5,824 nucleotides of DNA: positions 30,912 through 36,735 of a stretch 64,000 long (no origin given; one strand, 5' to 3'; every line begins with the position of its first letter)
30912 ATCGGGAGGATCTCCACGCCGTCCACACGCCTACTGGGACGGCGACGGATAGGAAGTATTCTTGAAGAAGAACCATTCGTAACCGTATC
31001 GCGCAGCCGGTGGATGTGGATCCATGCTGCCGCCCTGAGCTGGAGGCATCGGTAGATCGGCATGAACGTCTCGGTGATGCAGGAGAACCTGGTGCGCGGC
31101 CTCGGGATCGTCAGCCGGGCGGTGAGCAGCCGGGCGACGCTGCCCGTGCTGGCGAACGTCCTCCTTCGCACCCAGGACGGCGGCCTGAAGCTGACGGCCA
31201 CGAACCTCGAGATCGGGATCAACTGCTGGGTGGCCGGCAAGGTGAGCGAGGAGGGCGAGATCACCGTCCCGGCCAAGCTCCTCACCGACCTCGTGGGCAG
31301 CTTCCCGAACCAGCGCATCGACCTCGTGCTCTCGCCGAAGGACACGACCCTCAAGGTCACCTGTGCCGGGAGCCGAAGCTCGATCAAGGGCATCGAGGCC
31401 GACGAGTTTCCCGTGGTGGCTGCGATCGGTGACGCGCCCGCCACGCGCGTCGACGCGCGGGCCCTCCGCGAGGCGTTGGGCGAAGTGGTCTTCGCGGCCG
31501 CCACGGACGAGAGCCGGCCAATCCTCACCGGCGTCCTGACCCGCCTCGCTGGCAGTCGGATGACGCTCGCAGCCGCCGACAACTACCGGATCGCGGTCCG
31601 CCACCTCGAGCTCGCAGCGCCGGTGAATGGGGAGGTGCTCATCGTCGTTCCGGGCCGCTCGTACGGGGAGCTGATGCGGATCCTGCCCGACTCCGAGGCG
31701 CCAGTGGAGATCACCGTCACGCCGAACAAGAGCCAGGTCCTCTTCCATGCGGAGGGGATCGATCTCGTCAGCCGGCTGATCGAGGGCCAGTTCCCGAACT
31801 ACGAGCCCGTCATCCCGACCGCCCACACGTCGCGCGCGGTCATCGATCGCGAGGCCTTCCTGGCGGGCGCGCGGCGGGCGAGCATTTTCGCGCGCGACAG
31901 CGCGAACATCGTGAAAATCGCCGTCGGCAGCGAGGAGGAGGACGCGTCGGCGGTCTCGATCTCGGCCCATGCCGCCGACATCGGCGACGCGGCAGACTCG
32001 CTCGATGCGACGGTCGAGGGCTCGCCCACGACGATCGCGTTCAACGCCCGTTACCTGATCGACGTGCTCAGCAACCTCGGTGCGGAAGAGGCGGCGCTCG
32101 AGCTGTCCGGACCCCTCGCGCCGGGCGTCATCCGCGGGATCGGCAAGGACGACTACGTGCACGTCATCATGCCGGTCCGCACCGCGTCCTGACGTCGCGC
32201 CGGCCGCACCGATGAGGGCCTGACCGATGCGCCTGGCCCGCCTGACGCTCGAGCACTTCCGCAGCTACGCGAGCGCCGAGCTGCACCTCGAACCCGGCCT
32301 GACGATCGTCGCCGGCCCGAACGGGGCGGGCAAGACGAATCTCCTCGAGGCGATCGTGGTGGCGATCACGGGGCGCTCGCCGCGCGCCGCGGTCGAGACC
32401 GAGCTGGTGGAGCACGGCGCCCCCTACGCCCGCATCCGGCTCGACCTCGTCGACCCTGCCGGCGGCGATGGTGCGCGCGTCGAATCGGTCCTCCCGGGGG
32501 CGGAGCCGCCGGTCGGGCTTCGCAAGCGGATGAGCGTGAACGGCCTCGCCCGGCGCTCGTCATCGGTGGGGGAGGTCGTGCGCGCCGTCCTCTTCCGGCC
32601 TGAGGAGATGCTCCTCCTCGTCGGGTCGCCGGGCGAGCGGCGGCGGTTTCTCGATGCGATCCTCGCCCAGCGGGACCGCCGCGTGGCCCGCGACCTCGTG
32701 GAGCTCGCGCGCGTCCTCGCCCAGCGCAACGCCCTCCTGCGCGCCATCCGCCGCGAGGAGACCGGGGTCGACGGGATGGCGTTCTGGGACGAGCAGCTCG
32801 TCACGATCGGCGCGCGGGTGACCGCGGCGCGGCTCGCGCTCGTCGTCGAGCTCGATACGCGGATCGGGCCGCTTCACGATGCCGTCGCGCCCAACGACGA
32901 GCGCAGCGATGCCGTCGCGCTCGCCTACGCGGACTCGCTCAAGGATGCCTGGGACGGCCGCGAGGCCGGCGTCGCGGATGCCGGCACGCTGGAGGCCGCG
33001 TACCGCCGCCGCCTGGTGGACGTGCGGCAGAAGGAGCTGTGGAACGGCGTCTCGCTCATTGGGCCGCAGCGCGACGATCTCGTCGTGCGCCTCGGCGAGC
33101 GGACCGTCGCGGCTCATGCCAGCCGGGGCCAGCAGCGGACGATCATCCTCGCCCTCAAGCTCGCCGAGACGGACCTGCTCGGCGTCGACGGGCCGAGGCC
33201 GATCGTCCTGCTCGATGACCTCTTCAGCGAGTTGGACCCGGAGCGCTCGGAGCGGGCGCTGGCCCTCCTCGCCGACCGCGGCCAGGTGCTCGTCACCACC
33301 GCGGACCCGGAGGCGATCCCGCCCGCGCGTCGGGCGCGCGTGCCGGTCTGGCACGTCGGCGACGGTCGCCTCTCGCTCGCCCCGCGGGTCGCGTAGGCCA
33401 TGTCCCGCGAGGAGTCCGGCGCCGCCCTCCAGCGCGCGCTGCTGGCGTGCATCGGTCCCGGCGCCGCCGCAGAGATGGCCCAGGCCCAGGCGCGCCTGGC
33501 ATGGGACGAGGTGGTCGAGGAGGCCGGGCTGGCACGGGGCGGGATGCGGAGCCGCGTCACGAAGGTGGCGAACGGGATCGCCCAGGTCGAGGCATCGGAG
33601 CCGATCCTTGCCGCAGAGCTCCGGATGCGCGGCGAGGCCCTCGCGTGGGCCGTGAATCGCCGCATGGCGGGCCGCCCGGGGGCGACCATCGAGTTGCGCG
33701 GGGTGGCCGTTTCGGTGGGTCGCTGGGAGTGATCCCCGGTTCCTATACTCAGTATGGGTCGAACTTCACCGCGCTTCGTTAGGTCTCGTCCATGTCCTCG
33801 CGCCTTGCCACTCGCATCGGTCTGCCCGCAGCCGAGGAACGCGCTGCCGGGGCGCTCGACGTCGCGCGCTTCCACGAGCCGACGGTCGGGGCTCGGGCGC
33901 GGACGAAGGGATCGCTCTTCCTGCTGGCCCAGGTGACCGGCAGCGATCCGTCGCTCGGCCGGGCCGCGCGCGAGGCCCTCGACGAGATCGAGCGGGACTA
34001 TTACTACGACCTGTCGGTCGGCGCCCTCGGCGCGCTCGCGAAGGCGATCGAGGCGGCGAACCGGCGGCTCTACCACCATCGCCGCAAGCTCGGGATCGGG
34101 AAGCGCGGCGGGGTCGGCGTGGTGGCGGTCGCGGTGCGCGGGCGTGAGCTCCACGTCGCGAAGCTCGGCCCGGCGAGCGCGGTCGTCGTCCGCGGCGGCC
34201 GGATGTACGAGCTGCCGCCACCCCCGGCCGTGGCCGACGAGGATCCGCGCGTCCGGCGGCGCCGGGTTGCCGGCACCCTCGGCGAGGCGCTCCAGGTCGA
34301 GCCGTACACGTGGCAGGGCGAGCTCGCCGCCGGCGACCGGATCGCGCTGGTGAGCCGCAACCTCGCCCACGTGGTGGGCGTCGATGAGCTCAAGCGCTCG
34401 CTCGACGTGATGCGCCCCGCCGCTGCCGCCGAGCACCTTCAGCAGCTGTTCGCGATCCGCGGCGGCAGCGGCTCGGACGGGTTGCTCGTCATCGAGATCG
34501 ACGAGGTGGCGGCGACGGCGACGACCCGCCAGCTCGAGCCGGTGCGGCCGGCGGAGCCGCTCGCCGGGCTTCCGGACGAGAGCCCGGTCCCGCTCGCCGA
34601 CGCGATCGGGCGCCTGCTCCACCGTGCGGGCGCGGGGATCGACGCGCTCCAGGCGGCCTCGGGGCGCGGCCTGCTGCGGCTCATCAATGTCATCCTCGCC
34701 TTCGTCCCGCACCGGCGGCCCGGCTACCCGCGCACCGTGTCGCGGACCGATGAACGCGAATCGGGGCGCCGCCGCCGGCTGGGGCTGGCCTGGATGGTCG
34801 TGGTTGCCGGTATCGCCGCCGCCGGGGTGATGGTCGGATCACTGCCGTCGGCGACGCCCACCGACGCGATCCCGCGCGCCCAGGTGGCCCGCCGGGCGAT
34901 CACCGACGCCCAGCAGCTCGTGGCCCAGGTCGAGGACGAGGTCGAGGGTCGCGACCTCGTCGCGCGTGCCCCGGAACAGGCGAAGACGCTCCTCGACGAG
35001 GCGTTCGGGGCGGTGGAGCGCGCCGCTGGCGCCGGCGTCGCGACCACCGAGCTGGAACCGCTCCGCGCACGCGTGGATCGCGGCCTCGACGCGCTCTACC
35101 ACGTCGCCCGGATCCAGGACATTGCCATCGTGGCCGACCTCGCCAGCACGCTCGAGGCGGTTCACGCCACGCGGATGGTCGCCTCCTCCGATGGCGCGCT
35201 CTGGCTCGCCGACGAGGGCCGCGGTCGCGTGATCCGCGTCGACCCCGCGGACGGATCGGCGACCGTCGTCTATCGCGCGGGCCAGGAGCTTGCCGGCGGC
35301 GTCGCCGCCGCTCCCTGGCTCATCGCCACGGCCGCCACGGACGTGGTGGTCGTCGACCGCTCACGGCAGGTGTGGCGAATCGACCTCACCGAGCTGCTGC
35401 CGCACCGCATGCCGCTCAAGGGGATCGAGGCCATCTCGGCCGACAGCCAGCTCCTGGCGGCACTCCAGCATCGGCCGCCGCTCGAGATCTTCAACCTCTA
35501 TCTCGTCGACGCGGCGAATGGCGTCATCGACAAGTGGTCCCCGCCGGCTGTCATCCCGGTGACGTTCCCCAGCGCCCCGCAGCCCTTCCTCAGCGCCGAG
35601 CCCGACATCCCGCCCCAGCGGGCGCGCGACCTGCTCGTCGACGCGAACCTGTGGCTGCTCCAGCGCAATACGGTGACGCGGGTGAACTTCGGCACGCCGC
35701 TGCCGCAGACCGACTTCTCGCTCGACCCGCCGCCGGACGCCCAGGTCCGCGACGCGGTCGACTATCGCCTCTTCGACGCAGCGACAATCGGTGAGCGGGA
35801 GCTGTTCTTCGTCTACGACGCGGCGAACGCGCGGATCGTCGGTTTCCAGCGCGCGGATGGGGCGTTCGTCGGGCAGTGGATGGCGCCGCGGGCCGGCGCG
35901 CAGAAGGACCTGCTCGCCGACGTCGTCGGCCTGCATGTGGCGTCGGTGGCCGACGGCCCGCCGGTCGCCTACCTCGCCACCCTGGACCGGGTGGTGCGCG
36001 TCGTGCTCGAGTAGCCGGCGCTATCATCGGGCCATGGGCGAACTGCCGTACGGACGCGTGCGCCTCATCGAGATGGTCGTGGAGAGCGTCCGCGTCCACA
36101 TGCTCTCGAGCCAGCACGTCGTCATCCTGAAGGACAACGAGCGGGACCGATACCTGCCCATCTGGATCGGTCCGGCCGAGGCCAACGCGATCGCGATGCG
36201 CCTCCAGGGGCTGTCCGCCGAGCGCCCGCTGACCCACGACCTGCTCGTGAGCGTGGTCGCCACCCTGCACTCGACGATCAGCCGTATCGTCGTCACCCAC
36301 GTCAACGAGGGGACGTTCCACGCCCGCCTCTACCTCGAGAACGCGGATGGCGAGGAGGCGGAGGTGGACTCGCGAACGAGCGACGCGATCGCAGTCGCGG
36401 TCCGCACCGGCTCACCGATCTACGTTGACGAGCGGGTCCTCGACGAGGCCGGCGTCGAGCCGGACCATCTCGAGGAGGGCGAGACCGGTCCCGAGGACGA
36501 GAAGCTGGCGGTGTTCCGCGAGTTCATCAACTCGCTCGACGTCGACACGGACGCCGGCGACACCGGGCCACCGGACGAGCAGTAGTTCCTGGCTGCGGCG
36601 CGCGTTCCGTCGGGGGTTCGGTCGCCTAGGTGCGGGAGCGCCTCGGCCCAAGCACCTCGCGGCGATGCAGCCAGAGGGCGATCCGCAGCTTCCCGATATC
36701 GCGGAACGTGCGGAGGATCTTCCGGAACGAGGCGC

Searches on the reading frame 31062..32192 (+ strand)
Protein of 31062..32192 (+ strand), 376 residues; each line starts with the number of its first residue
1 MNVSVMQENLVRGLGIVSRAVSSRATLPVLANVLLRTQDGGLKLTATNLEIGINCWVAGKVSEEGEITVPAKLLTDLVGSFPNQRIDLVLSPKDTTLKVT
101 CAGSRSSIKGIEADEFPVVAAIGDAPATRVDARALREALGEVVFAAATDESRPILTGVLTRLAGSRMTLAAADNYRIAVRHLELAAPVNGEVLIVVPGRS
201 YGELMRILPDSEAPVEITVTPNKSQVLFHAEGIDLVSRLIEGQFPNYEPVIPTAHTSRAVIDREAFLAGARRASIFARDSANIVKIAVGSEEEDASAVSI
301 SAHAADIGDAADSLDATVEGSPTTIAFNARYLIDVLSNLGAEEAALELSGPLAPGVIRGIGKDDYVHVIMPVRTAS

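Call 8: search_protein_families(library=ncbifam, proteins=[window:31062-32192:+], max_evalue=0.01)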
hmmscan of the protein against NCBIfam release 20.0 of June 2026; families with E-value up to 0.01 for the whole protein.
window:31062-32192:+ (376 aa): 3 families
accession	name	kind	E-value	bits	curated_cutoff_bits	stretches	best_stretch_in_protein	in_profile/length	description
TIGR00663.1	dnan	equivalog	5.6e-80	269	137.65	1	1-374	1-367/367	DNA polymerase III subunit beta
NF004184.0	PRK05643.3-2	equivalog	1.2e-31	110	443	1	1-373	1-374/375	DNA polymerase III subunit beta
NF011508.0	PRK14946.1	equivalog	7.9e-15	54.9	513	1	19-337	19-330/366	DNA polymerase III subunit beta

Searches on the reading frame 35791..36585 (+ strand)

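Call 7: search_protein_families(library=pfam, proteins=[window:35791-36585:+], max_evalue=0.01)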
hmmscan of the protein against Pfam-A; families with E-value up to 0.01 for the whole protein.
window:35791-36585:+ (264 aa): 1 family
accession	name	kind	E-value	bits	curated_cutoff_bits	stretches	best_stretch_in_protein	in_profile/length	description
PF02577.19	BFN_dom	-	1.2e-40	138.2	27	1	111-223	1-110/112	Bifunctional nuclease domain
